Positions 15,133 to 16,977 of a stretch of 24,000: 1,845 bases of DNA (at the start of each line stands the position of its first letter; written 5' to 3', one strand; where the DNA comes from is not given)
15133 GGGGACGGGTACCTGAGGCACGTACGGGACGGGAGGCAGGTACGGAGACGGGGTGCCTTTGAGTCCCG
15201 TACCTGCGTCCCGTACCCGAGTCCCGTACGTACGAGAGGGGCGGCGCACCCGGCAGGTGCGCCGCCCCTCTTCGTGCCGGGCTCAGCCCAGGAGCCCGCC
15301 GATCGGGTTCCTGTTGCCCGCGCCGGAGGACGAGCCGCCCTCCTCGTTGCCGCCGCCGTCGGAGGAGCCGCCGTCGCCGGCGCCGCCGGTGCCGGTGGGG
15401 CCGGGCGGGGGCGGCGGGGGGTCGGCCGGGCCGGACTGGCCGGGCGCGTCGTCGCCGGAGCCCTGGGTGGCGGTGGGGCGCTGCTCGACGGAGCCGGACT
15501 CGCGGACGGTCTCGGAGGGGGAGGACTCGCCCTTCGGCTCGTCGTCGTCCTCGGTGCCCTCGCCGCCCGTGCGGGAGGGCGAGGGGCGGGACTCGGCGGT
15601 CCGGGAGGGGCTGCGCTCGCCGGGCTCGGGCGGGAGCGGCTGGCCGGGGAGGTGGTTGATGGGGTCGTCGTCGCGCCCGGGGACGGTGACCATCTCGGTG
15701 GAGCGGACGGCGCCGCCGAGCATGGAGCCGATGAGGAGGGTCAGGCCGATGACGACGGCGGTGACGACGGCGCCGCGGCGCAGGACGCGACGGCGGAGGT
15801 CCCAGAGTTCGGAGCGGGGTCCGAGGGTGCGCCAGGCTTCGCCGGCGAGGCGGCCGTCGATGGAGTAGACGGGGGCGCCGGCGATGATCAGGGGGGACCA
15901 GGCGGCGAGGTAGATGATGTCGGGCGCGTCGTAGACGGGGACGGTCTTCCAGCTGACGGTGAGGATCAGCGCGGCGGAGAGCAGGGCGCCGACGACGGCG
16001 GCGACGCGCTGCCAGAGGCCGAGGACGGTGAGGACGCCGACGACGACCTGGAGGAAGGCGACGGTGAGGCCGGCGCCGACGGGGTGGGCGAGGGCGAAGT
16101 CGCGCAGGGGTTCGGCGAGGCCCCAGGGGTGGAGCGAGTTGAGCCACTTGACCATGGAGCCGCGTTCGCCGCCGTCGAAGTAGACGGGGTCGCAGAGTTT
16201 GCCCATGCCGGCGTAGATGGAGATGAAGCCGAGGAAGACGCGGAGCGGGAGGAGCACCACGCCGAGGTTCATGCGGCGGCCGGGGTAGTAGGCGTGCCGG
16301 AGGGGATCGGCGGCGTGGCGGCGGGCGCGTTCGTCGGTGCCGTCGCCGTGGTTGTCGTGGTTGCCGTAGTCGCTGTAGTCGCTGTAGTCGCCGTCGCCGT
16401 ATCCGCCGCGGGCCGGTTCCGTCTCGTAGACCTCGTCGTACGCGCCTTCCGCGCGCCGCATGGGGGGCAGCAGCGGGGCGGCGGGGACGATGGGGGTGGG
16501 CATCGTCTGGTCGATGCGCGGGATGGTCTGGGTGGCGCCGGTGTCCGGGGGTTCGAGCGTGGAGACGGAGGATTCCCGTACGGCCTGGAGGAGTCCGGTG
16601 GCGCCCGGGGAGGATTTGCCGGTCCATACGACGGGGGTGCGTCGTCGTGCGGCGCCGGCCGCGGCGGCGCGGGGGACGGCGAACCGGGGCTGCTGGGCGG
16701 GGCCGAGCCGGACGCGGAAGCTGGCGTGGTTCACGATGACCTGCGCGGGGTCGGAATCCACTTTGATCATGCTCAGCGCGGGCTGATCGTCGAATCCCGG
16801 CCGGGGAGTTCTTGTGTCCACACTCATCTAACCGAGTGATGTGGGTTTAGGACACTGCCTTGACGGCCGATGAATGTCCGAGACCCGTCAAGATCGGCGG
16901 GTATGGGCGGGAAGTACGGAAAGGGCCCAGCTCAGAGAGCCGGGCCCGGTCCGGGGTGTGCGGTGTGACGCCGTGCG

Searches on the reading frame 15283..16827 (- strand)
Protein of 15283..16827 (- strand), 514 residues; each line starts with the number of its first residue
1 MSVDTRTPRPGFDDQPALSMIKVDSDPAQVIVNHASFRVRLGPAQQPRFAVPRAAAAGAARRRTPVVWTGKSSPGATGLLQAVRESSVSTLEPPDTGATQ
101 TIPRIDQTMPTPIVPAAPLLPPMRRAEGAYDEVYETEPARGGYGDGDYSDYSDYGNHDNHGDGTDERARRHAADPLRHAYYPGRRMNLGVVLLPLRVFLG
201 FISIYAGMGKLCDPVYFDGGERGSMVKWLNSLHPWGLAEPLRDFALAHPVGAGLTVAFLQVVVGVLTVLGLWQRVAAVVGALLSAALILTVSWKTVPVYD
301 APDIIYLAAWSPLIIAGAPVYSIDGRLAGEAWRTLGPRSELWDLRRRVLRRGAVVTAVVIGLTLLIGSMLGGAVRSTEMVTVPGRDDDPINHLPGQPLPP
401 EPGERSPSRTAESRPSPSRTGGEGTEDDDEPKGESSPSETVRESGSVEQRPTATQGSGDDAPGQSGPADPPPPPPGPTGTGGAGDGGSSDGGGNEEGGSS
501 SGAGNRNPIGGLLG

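Call 37: search_protein_families(library=pfam, proteins=[window:15283-16827:-], max_evalue=0.0001)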
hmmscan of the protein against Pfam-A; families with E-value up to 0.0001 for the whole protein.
window:15283-16827:- (514 aa): 1 family
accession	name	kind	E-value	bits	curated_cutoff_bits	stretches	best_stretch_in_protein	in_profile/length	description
PF07681.17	DoxX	-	3.5e-07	31.2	23.6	1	192-293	2-85/85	DoxX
